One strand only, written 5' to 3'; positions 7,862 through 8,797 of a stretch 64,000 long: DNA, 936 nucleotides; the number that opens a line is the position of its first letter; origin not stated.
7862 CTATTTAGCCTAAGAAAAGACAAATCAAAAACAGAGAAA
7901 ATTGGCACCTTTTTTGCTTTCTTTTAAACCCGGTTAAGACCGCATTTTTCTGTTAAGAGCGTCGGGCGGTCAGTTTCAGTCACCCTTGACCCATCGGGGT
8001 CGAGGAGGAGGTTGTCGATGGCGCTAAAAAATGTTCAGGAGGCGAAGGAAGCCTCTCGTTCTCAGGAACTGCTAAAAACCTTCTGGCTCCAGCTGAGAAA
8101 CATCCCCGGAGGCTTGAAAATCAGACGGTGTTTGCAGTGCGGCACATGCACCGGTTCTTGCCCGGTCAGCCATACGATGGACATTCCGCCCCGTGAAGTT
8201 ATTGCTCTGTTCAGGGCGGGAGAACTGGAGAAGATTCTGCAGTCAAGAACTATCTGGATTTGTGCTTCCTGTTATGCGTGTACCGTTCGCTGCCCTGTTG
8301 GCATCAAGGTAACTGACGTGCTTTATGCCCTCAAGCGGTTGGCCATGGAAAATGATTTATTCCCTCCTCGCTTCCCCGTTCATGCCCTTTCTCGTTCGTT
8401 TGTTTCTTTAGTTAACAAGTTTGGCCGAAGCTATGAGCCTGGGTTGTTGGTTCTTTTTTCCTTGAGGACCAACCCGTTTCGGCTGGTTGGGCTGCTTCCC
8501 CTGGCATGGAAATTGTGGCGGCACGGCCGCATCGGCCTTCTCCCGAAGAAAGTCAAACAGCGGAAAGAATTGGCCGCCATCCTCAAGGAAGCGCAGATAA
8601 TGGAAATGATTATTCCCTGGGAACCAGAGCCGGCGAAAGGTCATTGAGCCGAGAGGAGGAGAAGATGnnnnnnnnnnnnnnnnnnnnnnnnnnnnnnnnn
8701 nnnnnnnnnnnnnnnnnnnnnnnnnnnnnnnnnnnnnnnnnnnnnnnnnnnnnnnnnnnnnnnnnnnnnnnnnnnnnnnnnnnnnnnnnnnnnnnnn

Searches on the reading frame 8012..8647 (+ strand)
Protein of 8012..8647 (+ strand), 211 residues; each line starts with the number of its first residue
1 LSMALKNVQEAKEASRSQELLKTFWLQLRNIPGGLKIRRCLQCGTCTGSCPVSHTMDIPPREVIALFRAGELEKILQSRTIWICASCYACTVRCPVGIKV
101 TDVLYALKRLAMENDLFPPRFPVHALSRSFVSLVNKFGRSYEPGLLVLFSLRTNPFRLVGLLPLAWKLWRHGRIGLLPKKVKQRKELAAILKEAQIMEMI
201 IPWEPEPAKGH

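Call 7: search_protein_families(library=pfam, proteins=[window:8012-8647:+])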
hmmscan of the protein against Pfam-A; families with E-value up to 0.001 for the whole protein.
window:8012-8647:+ (211 aa): 5 families
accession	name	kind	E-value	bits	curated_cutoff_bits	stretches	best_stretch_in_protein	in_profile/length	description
PF13183.11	Fer4_8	-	1.1e-11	45.5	27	1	37-98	2-68/68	4Fe-4S dicluster domain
PF13534.11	Fer4_17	-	2.4e-10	41.2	22.2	1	39-98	1-60/61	4Fe-4S dicluster domain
PF13187.11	Fer4_9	-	2.4e-08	34.3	27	1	39-97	1-50/52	4Fe-4S dicluster domain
PF12838.12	Fer4_7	-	1.4e-05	25.9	27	1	39-98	1-52/52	4Fe-4S dicluster domain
PF13237.11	Fer4_10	-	6.6e-05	23.2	25.5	0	38-95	7-53/53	4Fe-4S dicluster domain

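Call 17: search_protein_families(library=ncbifam, proteins=[window:8012-8647:+], max_evalue=0.00001)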
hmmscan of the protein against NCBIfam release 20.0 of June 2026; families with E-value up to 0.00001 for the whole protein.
window:8012-8647:+ (211 aa): 10 families
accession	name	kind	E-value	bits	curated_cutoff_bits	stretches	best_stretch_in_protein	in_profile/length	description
TIGR03290.1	CoB_CoM_SS_C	equivalog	3e-23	82.4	160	1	38-121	2-85/144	CoB--CoM heterodisulfide reductase subunit C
NF041779.1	hetero_SS_HdrC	equivalog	4.3e-19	68.8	350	1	15-115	9-107/198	ferredoxin:CoB-CoM heterodisulfide reductase subunit HdrC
NF038018.1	qmoC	equivalog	4e-17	62.7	300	1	33-116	13-96/360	quinone-interacting membrane-bound oxidoreductase complex subunit QmoC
NF041890.1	hdrC_Methbact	equivalog_domain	5.9e-17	61.9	270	1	34-115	25-105/192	ferredoxin:CoB-CoM heterodisulfide reductase subunit HdrC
NF042952.1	MFR_FeS_SdhB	equivalog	1.4e-08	34.1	600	1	79-175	199-291/320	8-methylmenaquinol:fumarate reductase iron-sulfur subunit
NF008369.0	PRK11168.1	equivalog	2.6e-07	29.9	278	1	38-108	11-84/401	anaerobic glycerol-3-phosphate dehydrogenase subunit C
NF004898.0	PRK06259.1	equivalog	1.9e-06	26.8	385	1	10-117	113-222/488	fumarate reductase (CoM/CoB) subunit TfrB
TIGR00314.1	cdhA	equivalog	2.9e-06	25.4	781.3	1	36-108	397-463/784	CO dehydrogenase/acetyl-CoA synthase complex subunit alpha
TIGR01945.1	rnfC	subfamily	3.2e-06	26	245.95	1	37-104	362-424/435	RnfABCDGE type electron transport complex subunit C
NF009227.0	PRK12577.1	equivalog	4.7e-06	25.5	349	0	77-195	204-323/330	succinate dehydrogenase/fumarate reductase iron-sulfur subunit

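Call 27: find_related_loci(query=window:8018-8647:+, collection=metagenome_contigs, flank=3000)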
Query window:8018-8647:+ (209 aa) in metagenome_contigs; peptide patterns used: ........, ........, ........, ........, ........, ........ (x = any residue, [..] = any of these).
600 stretches matched a pattern (row limit reached: there are more); 528 encode a relative of the query (tblastn E <= 1e-3); the best 80 are kept; 80 distinct loci.
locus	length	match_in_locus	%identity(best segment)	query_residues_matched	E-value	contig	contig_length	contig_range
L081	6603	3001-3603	82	7-209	2e-111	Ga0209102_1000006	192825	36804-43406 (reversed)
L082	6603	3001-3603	80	8-209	9e-110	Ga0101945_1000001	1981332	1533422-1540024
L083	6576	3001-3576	84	15-206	1e-109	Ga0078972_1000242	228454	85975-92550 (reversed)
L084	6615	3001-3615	66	6-206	2e-93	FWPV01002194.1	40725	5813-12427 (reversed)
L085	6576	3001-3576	71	14-205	8e-93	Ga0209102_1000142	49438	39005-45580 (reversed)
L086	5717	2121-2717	65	14-209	2e-91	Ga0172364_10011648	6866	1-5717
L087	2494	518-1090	68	12-202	2e-93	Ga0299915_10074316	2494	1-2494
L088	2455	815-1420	64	5-202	9e-93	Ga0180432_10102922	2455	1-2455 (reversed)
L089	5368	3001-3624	67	1-207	9e-90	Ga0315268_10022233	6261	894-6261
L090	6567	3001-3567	64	14-202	3e-89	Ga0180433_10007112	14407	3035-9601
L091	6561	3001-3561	67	14-200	3e-88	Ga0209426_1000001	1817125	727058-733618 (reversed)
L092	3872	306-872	66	12-200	1e-88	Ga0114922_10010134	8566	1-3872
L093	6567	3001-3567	68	14-202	4e-88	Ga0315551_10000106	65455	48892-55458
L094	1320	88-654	65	12-200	2e-94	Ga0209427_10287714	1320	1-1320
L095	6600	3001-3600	62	3-202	6e-88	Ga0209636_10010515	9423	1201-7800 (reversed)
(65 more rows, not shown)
